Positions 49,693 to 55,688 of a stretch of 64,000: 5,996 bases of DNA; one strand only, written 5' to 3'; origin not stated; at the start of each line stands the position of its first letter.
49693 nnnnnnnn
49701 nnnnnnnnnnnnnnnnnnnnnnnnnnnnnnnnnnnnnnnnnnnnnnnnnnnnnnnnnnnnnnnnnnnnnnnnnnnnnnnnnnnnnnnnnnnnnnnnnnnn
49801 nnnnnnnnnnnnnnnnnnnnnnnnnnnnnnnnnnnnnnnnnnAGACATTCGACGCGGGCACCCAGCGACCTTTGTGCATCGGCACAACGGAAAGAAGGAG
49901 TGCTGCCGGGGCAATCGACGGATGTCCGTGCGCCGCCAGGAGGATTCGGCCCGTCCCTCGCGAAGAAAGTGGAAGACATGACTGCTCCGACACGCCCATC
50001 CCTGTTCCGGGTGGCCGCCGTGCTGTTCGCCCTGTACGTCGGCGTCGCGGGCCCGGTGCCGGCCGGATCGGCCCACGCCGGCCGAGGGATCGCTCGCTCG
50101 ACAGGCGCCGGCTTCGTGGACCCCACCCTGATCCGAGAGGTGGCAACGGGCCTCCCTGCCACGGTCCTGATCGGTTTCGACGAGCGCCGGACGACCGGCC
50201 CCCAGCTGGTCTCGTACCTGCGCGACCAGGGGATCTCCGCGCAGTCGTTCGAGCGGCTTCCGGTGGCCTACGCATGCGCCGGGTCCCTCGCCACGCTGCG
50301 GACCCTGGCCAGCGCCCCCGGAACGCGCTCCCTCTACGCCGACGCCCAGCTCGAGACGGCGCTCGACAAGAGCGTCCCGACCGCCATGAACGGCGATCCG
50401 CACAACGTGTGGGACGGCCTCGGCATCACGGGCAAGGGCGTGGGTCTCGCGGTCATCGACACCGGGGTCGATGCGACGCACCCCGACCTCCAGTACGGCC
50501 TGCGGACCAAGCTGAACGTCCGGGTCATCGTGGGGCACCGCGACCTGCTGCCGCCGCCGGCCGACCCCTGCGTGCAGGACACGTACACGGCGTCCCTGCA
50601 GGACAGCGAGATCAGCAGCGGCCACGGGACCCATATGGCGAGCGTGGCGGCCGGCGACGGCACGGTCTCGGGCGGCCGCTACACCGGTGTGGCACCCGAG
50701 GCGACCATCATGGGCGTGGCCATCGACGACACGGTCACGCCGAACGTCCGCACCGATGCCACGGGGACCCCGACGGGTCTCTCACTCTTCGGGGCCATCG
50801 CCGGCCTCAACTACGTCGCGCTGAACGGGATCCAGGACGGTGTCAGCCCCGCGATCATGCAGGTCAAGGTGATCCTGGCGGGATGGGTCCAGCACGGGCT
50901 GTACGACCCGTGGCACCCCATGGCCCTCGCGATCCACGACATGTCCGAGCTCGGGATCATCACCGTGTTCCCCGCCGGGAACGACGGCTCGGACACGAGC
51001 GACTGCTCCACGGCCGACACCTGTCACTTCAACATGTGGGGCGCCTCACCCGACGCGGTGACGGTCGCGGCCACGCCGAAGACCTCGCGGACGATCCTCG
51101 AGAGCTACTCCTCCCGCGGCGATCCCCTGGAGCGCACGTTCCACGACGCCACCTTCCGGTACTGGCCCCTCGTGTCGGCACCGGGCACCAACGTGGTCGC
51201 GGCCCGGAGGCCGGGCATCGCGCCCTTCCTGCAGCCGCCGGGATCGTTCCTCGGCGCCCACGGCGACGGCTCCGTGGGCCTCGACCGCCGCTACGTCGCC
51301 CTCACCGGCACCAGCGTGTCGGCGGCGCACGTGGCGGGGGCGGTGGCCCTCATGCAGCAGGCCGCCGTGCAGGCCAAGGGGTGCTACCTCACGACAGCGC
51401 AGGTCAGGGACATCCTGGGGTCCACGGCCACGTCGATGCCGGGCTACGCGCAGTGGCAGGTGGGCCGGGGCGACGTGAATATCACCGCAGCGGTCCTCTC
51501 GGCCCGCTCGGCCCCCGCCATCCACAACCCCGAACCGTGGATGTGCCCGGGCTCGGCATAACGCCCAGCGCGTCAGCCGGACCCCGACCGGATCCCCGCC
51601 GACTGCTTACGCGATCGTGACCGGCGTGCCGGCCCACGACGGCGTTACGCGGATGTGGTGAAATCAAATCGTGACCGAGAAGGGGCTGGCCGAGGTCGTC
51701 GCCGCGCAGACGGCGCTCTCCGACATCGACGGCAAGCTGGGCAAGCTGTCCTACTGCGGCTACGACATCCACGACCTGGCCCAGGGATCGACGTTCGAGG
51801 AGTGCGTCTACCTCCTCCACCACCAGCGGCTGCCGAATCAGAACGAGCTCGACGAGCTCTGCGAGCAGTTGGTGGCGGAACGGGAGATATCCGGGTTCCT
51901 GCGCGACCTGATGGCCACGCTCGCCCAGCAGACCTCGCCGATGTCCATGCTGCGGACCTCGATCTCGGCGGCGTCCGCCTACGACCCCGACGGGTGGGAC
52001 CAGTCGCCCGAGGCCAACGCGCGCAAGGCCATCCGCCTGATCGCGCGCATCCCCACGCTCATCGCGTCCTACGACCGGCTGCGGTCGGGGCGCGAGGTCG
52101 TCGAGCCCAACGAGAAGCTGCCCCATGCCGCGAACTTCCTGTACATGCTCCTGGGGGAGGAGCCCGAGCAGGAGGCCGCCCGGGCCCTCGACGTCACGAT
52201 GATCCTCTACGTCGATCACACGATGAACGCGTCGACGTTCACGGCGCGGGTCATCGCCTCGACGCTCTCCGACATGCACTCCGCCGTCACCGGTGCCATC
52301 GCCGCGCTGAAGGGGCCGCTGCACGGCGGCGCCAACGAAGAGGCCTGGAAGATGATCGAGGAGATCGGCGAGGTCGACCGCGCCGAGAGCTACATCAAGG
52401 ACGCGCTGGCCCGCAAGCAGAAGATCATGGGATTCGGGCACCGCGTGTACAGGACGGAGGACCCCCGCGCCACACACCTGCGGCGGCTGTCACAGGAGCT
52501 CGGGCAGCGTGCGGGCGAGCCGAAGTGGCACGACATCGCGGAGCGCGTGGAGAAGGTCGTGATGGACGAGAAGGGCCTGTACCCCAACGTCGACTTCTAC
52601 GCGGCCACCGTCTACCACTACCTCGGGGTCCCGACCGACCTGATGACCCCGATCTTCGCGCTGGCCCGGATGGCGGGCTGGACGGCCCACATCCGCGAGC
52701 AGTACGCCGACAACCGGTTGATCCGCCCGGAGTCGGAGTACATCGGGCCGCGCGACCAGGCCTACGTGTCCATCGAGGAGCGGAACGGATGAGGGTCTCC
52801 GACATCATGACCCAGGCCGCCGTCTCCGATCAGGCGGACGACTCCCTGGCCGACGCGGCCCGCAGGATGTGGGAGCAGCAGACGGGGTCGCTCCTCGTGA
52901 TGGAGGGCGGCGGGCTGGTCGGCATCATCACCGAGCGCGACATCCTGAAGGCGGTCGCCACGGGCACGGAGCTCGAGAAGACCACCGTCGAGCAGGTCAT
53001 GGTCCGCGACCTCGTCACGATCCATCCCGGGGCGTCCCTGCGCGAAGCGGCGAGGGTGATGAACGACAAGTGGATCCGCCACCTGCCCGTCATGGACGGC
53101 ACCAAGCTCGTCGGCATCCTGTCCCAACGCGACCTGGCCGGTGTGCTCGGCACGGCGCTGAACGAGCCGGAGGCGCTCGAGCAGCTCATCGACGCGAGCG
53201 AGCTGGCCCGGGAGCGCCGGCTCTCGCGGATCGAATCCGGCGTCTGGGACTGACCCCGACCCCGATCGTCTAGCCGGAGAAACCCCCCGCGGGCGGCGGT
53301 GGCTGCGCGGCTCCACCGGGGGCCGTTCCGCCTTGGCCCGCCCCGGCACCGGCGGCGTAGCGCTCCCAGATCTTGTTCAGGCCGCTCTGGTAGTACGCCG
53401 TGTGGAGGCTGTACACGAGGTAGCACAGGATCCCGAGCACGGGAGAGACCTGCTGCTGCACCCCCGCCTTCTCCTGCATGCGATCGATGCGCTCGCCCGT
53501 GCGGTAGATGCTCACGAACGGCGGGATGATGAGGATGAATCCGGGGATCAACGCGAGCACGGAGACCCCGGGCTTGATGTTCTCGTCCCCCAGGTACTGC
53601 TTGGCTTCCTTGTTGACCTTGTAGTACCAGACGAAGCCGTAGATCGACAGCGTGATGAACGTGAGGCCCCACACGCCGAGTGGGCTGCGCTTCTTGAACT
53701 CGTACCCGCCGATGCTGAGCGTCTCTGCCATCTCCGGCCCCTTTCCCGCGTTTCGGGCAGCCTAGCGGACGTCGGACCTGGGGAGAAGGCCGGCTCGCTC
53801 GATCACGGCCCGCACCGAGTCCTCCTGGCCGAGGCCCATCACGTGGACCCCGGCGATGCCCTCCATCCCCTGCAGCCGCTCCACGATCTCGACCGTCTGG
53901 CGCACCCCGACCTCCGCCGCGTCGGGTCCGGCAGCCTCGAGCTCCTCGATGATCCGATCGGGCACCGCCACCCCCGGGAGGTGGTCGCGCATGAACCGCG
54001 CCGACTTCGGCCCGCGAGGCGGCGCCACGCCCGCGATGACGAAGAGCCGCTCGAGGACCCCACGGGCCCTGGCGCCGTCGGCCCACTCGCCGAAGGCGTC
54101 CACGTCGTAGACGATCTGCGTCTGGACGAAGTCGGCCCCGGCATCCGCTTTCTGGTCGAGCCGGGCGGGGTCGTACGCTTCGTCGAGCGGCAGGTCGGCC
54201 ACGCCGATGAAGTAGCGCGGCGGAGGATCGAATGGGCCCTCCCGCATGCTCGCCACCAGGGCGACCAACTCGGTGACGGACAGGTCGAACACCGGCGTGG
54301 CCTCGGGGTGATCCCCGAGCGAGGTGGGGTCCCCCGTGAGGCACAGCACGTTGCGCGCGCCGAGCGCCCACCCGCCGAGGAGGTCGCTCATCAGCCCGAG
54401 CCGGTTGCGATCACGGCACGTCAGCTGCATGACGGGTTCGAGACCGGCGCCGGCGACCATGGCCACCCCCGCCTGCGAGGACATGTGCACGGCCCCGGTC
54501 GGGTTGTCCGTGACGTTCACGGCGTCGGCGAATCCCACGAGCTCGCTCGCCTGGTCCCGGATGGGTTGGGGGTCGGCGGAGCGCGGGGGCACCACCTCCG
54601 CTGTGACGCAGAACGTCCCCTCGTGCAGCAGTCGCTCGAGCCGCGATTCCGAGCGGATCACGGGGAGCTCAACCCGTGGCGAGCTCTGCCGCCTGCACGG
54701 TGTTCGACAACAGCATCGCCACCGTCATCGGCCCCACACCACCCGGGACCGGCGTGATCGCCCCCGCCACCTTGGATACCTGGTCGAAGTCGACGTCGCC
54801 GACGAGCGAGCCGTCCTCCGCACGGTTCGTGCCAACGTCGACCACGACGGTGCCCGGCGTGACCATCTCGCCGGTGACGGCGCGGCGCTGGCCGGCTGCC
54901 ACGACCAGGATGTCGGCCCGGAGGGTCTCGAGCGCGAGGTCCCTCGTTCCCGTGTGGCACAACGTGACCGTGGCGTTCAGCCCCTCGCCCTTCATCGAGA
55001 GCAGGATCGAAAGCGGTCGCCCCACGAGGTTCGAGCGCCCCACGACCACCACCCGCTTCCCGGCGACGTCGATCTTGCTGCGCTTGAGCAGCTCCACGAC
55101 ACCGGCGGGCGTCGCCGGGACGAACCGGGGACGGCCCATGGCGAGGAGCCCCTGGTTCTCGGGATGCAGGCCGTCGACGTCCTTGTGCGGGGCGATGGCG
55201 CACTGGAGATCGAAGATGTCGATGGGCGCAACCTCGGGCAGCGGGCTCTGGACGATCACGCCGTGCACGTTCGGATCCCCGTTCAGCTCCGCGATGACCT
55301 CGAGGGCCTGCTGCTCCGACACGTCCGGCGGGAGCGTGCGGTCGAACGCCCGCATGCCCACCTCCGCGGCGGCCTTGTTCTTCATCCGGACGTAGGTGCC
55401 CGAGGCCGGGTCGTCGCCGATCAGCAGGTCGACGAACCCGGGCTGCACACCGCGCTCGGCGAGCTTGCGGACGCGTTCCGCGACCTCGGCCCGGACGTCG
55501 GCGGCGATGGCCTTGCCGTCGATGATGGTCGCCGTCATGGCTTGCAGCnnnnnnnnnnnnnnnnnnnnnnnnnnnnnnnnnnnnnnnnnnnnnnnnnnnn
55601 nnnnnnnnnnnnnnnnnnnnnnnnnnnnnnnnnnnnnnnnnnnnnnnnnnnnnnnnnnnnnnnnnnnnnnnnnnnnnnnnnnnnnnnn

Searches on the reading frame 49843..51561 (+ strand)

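Call 61: search_protein_families(library=pfam, proteins=[window:49843-51561:+], max_evalue=0.00001)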
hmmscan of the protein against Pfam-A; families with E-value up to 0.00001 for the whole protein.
window:49843-51561:+ (572 aa): 1 family
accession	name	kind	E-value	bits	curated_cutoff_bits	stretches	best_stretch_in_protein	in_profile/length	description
PF00082.27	Peptidase_S8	-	4.8e-31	108.6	21.8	1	197-531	1-275/288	Subtilase family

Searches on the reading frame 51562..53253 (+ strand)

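Call 61: search_protein_families(library=pfam, proteins=[window:51562-53253:+], max_evalue=0.00001)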
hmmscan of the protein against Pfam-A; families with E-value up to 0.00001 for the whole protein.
window:51562-53253:+ (563 aa): 1 family
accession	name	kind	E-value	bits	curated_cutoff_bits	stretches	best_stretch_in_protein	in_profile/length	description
PF00571.33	CBS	-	1.3e-27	96.3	24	2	476-528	1-54/57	CBS domain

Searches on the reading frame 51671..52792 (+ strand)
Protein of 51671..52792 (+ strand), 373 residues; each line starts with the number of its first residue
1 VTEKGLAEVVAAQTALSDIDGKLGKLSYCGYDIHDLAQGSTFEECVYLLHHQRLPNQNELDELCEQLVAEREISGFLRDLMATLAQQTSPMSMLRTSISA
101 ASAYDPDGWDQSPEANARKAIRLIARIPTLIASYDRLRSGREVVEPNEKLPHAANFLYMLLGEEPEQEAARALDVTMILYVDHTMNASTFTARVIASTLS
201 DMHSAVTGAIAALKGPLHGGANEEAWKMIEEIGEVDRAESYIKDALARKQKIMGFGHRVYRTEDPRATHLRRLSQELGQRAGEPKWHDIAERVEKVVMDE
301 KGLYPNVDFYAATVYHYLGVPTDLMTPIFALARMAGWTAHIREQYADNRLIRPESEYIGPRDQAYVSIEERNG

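Call 61: search_protein_families(library=pfam, proteins=[window:51671-52792:+], max_evalue=0.00001)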
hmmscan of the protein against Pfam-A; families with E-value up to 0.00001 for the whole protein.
window:51671-52792:+ (373 aa): 1 family
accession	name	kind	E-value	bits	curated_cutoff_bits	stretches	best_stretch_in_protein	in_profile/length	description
PF00285.26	Citrate_synt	-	9e-136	453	27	1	5-353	1-356/357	Citrate synthase, C-terminal domain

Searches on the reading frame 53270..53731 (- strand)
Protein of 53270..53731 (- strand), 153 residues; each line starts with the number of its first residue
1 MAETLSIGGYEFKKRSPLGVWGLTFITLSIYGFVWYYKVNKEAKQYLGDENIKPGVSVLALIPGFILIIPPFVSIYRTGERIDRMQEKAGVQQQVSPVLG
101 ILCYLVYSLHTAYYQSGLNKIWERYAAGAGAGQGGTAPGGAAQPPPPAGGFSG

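Call 61: search_protein_families(library=pfam, proteins=[window:53270-53731:-], max_evalue=0.00001)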
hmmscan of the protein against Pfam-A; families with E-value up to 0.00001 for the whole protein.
window:53270-53731:- (153 aa): 1 family
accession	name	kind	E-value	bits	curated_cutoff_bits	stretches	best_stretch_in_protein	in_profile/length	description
PF14018.11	DUF4234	-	8.5e-13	48.7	25.3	1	20-83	6-69/70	Domain of unknown function (DUF4234)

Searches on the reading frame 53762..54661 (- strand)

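Call 61: search_protein_families(library=pfam, proteins=[window:53762-54661:-], max_evalue=0.00001)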
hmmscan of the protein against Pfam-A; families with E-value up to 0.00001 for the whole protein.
window:53762-54661:- (299 aa): 1 family
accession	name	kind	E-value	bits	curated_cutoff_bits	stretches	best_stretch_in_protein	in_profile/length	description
PF02219.23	MTHFR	-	2.2e-38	132.7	24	1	8-291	2-287/287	Methylenetetrahydrofolate reductase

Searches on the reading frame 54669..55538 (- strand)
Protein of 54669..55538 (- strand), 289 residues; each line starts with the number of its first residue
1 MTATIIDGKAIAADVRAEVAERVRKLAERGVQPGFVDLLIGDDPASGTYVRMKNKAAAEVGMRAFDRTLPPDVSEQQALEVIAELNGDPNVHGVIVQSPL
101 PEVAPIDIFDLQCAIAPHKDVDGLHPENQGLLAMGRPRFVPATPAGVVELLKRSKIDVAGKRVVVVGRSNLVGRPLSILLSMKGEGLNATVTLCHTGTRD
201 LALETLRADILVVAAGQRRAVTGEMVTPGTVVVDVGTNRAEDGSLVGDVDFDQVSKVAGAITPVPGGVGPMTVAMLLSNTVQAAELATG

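Call 61: search_protein_families(library=pfam, proteins=[window:54669-55538:-], max_evalue=0.00001)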
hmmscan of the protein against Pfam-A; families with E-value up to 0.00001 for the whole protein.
window:54669-55538:- (289 aa): 2 families
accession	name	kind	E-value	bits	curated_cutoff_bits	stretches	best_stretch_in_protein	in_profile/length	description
PF02882.25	THF_DHG_CYH_C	-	1.3e-65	220.1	27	1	125-285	1-157/160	Tetrahydrofolate dehydrogenase/cyclohydrolase, NAD(P)-binding domain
PF00763.28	THF_DHG_CYH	-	2.5e-34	118.4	32.8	1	6-122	1-115/115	Tetrahydrofolate dehydrogenase/cyclohydrolase, catalytic domain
